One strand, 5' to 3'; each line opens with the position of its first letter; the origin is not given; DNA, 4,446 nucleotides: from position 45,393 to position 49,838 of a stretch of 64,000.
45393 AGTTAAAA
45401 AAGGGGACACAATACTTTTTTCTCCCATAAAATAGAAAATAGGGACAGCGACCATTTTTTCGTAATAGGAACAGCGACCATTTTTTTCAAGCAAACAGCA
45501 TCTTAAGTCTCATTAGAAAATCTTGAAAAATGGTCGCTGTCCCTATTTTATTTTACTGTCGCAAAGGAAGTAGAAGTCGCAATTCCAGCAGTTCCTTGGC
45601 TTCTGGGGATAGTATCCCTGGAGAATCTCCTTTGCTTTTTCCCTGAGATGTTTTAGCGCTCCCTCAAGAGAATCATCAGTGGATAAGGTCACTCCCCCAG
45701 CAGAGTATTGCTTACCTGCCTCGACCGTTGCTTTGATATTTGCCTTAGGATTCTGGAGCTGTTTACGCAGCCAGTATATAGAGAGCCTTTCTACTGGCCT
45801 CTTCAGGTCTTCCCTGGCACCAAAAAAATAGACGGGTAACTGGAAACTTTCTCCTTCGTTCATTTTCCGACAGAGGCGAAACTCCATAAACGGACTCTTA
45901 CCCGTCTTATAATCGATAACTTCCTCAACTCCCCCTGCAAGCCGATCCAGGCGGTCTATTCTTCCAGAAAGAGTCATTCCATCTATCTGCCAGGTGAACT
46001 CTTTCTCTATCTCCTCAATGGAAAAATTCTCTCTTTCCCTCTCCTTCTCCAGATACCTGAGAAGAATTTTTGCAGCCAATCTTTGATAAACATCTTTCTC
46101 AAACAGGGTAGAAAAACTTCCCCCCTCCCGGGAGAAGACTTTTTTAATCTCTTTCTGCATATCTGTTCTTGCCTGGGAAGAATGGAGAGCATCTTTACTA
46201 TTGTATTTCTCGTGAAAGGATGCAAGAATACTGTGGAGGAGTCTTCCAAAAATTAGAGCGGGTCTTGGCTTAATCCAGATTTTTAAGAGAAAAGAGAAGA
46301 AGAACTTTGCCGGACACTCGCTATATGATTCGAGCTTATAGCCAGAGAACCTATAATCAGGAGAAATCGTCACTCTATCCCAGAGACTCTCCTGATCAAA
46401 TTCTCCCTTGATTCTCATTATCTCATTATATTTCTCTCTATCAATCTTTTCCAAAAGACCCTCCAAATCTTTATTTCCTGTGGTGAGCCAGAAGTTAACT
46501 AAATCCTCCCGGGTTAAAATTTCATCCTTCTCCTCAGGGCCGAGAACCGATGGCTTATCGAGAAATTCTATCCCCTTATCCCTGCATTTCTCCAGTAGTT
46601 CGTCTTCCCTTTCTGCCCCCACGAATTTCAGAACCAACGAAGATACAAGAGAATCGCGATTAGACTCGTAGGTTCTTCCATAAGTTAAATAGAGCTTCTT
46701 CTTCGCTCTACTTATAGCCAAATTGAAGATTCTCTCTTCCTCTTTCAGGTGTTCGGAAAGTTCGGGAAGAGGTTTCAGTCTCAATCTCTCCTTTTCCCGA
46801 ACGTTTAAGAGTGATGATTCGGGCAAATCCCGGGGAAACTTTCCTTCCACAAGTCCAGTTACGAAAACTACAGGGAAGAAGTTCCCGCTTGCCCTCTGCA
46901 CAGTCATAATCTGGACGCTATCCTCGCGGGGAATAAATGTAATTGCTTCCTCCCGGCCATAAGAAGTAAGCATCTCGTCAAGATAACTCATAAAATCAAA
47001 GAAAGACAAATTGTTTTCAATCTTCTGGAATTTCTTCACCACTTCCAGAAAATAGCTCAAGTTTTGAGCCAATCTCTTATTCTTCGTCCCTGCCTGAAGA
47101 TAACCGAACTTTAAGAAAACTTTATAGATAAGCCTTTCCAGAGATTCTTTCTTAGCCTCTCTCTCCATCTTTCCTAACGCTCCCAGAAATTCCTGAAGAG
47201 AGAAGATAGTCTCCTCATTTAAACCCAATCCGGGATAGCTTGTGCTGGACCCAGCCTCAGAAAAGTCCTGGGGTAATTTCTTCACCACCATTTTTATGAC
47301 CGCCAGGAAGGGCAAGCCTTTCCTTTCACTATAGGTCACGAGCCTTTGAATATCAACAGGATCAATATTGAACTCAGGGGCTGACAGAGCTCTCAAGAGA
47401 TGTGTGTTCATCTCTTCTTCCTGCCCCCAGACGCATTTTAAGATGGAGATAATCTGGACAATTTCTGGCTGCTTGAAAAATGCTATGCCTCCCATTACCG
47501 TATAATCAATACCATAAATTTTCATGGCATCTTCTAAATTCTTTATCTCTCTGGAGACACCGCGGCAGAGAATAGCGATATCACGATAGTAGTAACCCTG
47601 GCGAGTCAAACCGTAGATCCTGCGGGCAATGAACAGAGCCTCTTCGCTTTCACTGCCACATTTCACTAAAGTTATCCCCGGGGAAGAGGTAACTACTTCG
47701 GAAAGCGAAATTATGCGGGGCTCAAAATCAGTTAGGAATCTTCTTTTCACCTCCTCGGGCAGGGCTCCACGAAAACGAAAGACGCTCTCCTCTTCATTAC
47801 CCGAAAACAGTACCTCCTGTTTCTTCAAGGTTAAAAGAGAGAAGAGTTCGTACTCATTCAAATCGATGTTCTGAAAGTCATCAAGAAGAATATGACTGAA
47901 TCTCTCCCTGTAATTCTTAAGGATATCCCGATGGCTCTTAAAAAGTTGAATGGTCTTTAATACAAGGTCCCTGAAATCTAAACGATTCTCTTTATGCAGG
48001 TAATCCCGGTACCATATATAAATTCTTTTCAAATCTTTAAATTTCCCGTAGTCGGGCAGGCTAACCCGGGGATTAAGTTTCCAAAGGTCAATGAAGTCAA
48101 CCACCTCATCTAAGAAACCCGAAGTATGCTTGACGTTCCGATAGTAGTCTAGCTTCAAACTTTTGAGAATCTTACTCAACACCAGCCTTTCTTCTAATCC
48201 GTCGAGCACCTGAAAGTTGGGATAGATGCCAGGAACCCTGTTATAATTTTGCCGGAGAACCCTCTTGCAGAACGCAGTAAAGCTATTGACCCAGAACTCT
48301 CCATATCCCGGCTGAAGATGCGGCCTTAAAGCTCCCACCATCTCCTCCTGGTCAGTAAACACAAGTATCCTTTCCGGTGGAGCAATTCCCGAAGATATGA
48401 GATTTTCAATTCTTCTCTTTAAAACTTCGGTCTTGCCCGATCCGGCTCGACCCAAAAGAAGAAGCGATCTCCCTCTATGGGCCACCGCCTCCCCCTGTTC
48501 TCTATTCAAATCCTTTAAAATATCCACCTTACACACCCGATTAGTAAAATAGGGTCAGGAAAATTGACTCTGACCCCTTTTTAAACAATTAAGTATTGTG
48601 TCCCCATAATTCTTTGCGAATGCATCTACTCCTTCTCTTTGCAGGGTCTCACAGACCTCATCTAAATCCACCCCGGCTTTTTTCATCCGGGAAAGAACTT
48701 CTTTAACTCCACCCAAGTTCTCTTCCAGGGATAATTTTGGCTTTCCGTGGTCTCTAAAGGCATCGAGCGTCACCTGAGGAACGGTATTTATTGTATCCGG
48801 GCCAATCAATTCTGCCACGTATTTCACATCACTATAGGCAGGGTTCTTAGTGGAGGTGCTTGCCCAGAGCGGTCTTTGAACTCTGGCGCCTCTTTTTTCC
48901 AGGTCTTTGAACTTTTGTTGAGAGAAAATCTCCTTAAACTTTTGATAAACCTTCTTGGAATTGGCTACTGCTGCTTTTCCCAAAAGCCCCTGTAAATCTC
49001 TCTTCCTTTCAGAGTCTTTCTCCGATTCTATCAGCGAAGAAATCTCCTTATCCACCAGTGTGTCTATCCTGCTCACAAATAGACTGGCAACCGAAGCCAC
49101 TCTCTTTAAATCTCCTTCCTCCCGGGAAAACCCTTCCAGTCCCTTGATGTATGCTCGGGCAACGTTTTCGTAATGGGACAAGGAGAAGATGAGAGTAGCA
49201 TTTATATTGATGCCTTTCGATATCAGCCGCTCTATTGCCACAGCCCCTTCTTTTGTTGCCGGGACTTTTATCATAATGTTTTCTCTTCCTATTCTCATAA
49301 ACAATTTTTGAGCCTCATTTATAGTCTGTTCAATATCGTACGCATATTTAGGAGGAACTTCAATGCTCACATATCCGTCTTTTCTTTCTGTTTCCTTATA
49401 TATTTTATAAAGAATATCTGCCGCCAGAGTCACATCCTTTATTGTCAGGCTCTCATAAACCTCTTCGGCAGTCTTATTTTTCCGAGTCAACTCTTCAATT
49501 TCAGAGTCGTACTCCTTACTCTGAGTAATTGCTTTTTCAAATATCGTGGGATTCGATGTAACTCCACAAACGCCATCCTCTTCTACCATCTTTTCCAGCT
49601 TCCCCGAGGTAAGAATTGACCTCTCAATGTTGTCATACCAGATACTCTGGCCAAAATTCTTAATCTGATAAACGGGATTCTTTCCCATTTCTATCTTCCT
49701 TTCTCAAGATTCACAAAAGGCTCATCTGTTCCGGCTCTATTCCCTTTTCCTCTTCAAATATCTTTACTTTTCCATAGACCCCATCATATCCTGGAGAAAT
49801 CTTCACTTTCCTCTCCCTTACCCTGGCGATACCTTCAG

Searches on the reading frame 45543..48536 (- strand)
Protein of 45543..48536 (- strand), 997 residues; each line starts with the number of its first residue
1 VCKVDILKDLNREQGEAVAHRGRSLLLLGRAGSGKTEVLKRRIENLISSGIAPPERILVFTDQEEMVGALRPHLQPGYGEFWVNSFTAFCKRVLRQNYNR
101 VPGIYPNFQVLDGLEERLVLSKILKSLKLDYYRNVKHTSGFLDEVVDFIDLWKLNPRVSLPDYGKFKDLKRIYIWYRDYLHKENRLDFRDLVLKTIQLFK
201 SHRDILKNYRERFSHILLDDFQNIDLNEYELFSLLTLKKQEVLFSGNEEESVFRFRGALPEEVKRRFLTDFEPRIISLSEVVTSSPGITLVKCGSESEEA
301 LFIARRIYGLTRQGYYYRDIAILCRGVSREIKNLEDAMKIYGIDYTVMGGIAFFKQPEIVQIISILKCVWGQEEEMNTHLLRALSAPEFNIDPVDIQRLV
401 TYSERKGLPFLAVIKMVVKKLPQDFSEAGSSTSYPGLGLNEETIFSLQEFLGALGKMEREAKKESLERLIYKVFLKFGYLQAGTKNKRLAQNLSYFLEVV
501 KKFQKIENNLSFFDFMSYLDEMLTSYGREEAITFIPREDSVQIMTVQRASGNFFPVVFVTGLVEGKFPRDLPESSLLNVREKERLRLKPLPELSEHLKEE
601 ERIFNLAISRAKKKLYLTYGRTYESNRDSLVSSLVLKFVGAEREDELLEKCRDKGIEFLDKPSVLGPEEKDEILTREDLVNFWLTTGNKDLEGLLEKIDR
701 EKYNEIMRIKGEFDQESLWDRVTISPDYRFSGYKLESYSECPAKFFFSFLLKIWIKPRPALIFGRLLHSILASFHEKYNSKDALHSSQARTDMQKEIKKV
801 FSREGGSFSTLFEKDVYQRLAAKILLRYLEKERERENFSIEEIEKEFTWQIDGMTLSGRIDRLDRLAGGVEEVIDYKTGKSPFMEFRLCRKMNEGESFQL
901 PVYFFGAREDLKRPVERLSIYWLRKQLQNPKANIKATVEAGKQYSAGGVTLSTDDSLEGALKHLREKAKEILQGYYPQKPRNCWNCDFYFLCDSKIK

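Call 62: search_protein_families(library=pfam, proteins=[window:45543-48536:-], max_evalue=0.00001)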
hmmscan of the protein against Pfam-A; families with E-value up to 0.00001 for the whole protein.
window:45543-48536:- (997 aa): 4 families
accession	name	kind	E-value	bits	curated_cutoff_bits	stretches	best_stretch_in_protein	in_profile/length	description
PF00580.27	UvrD-helicase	-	1.9e-41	143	23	1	10-262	1-262/271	UvrD/REP helicase N-terminal domain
PF13361.12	UvrD_C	-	2.9e-34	119.5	25.6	1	278-620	32-348/350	UvrD-like helicase C-terminal domain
PF12705.13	PDDEXK_1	-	1.6e-32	113.8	22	1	729-993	1-247/247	PD-(D/E)XK nuclease superfamily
PF21445.3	ADDB_N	-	8.7e-06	25.6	26.6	0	27-241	2-226/290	ADDB, N-terminal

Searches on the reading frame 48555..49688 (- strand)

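Call 62: search_protein_families(library=pfam, proteins=[window:48555-49688:-], max_evalue=0.00001)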
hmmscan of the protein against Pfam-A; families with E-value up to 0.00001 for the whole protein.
window:48555-49688:- (377 aa): 1 family
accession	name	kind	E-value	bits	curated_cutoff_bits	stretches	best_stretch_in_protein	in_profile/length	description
PF00923.25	TAL_FSA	-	9.1e-83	278.3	27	1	16-361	1-278/285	Transaldolase/Fructose-6-phosphate aldolase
